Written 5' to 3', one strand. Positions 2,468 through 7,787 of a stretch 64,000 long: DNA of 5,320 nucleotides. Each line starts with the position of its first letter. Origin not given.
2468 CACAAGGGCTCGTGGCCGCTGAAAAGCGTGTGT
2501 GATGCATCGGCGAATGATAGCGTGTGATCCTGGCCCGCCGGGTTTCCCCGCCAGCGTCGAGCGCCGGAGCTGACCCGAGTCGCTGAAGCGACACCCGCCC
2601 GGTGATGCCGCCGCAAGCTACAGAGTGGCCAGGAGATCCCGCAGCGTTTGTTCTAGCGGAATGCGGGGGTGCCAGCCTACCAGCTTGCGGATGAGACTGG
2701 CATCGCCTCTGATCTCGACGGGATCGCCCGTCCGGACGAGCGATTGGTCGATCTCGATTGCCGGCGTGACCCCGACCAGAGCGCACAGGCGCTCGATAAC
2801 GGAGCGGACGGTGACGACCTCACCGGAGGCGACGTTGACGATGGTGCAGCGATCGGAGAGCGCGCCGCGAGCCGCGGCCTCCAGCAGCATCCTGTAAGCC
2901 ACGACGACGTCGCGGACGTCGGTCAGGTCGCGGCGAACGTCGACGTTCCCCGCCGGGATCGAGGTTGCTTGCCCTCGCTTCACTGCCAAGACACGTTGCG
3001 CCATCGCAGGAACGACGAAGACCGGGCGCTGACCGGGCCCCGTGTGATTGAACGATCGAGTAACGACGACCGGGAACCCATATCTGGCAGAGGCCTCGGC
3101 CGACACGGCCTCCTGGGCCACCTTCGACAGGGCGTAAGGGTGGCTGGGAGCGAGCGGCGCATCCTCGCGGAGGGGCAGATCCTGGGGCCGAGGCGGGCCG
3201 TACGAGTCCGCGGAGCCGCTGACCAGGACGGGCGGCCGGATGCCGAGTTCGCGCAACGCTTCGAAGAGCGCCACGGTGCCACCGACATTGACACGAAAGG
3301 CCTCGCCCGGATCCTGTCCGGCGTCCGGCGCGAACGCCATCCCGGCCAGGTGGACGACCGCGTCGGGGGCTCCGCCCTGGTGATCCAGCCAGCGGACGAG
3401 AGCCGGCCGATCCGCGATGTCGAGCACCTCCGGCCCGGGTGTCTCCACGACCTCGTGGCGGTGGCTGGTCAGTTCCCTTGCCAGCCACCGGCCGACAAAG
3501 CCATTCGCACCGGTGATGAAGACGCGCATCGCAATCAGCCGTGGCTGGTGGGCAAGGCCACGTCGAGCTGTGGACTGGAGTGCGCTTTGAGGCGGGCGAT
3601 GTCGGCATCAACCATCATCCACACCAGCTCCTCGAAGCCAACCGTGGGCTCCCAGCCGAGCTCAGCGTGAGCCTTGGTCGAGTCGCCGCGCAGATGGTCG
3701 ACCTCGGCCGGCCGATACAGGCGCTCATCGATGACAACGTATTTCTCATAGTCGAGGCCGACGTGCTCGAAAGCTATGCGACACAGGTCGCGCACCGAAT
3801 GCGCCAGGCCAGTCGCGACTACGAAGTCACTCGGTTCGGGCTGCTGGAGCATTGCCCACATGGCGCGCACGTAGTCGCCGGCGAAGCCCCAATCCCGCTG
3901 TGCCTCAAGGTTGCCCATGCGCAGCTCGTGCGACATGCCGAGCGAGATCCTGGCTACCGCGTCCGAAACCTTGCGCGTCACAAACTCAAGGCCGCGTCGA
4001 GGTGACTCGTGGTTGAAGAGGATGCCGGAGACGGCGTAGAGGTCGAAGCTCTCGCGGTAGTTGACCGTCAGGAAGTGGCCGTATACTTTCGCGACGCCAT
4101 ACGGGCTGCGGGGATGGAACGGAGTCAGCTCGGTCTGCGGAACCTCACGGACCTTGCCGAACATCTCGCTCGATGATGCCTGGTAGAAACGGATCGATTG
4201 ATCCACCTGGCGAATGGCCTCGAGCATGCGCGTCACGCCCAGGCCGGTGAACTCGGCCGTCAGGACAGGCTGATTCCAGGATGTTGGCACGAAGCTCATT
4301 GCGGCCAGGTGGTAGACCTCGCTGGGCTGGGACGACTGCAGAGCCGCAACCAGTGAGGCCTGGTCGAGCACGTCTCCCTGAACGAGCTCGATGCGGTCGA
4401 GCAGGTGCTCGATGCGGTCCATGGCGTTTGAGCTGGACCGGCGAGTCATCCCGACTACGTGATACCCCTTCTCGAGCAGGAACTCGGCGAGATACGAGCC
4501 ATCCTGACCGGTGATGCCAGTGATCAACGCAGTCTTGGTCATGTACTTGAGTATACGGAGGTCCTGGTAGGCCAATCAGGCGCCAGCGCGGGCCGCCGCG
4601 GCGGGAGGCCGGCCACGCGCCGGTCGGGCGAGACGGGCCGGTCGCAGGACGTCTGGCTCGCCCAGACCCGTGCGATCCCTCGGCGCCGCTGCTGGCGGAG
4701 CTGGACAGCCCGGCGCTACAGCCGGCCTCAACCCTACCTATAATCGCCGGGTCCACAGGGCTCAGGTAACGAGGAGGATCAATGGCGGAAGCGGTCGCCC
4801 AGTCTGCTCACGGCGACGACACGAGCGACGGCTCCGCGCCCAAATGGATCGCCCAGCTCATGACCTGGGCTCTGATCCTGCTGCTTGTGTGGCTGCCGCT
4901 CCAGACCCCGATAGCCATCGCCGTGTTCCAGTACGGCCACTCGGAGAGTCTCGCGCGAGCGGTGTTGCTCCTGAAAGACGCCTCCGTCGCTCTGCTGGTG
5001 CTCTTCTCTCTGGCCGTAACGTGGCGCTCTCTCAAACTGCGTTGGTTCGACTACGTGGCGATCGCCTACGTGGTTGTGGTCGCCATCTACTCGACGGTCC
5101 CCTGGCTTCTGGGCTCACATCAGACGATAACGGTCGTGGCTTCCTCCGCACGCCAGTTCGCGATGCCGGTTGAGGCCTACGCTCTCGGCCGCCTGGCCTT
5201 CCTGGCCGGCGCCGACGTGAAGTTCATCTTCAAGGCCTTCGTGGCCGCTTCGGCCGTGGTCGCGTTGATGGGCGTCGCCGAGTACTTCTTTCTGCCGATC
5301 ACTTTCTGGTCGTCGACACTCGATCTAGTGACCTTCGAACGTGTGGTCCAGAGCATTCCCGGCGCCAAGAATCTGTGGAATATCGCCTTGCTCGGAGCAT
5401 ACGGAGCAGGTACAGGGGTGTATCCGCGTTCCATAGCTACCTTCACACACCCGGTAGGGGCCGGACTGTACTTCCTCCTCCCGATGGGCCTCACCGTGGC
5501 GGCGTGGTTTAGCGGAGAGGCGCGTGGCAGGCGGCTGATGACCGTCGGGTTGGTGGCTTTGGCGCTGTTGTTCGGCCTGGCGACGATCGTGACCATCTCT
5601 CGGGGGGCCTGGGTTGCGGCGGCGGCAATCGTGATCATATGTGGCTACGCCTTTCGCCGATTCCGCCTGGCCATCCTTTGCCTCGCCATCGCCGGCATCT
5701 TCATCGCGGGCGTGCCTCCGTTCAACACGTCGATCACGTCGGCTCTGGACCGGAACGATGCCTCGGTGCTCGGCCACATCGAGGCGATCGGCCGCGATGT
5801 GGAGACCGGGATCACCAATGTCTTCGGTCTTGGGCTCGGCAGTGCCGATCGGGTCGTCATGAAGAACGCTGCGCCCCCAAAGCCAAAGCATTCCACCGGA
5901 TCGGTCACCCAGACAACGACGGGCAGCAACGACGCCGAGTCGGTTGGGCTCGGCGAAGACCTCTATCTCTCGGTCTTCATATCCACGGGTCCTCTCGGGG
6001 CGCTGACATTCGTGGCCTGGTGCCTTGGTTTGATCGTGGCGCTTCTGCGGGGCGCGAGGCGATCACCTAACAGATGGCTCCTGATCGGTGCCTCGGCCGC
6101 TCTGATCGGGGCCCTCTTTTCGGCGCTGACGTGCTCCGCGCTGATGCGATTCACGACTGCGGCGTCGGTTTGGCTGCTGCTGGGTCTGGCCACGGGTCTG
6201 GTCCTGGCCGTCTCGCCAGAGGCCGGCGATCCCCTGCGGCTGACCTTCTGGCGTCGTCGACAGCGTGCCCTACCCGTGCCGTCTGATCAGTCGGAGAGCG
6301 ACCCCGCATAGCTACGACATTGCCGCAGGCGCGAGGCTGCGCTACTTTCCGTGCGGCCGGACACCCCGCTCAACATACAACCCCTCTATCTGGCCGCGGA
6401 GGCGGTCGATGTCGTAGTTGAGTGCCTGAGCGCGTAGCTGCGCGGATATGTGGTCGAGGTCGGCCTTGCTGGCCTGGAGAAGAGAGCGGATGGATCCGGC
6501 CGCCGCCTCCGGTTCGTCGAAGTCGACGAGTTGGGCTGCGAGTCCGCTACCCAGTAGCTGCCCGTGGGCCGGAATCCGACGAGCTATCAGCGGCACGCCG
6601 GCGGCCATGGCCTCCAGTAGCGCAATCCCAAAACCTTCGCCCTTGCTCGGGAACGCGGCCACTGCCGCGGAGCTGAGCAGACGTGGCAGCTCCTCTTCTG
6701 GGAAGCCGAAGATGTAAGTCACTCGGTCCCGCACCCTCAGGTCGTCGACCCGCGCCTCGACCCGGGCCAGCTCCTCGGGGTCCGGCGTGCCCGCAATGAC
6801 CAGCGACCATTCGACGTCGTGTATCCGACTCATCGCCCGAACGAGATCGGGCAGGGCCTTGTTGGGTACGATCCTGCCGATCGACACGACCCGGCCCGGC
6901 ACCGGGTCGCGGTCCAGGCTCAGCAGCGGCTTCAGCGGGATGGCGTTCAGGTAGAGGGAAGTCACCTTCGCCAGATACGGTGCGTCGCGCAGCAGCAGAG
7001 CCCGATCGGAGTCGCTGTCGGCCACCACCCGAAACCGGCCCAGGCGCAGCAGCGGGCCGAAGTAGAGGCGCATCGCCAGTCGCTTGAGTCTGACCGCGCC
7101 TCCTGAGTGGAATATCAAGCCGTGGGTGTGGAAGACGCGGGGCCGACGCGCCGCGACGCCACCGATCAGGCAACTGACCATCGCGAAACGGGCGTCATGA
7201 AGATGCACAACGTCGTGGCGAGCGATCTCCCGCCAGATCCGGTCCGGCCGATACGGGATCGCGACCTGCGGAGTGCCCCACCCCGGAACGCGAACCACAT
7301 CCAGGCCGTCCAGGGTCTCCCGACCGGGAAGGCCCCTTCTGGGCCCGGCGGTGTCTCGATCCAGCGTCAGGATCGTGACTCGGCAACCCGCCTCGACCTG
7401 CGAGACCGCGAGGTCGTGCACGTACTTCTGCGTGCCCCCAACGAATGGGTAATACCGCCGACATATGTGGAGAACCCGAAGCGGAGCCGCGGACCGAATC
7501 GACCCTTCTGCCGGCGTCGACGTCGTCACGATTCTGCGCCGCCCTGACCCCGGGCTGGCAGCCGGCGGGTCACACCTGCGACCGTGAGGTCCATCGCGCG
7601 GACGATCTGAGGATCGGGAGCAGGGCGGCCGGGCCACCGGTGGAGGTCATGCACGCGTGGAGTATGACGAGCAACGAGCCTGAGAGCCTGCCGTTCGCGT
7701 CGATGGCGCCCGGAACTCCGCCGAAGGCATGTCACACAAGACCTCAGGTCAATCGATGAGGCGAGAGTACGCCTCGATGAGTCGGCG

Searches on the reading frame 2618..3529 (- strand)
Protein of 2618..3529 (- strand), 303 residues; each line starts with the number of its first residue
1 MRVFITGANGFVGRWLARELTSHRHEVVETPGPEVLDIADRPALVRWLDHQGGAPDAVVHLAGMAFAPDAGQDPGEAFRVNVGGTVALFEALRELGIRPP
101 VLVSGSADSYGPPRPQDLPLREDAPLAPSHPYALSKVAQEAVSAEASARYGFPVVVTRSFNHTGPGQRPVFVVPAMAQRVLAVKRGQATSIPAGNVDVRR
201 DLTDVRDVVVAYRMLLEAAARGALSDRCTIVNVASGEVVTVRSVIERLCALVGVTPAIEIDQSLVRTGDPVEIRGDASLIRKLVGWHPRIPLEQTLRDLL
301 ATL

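Call 51: search_protein_families(library=pfam, proteins=[window:2618-3529:-], max_evalue=1e-8)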
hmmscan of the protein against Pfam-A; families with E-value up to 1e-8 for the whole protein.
window:2618-3529:- (303 aa): 3 families
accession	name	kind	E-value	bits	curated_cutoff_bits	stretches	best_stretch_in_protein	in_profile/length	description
PF16363.11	GDP_Man_Dehyd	-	9.5e-45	153.9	27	1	37-298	60-331/332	GDP-mannose 4,6 dehydratase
PF01370.27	Epimerase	-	6.1e-42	144.1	20.9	1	3-223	1-232/240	NAD dependent epimerase/dehydratase family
PF04321.23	RmlD_sub_bind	-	2.9e-11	43.4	27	1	1-148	1-141/287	RmlD substrate binding domain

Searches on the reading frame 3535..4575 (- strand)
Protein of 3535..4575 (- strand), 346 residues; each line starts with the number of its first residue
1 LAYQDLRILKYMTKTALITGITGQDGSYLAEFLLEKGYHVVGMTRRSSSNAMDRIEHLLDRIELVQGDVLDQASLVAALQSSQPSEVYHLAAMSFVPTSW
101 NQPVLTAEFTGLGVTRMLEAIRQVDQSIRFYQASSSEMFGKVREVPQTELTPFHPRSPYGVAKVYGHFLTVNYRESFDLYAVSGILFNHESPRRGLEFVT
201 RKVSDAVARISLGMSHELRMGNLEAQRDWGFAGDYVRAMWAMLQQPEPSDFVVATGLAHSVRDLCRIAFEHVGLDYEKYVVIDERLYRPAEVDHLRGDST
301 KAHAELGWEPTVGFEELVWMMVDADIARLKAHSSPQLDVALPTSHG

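Call 51: search_protein_families(library=pfam, proteins=[window:3535-4575:-], max_evalue=1e-8)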
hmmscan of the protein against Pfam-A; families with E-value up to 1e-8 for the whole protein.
window:3535-4575:- (346 aa): 2 families
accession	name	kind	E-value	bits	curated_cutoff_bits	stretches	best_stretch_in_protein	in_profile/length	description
PF16363.11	GDP_Man_Dehyd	-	4.9e-129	431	27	1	17-321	1-332/332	GDP-mannose 4,6 dehydratase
PF01370.27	Epimerase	-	6.2e-67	225.9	20.9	1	16-253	1-239/240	NAD dependent epimerase/dehydratase family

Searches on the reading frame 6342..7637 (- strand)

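Call 51: search_protein_families(library=pfam, proteins=[window:6342-7637:-], max_evalue=1e-8)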
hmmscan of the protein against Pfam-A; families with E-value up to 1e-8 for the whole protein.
window:6342-7637:- (431 aa): 5 families
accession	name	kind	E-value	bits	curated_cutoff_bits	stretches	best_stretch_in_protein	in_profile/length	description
PF00534.26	Glycos_transf_1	-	3.7e-28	98.6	26.4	1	250-391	18-160/172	Glycosyl transferases group 1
PF13692.12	Glyco_trans_1_4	-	1.2e-24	87.6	27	1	249-388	3-141/142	Glycosyl transferases group 1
PF13439.12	Glyco_transf_4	-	1.7e-13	51.4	28.5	1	66-217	1-150/170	Glycosyltransferase Family 4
PF13579.12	Glyco_trans_4_4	-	1.3e-12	48.8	29.7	1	67-217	1-144/158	Glycosyl transferase 4-like domain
PF20706.3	GT4-conflict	-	3e-11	43.4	26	1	248-362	198-320/385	Family 4 Glycosyltransferase in conflict systems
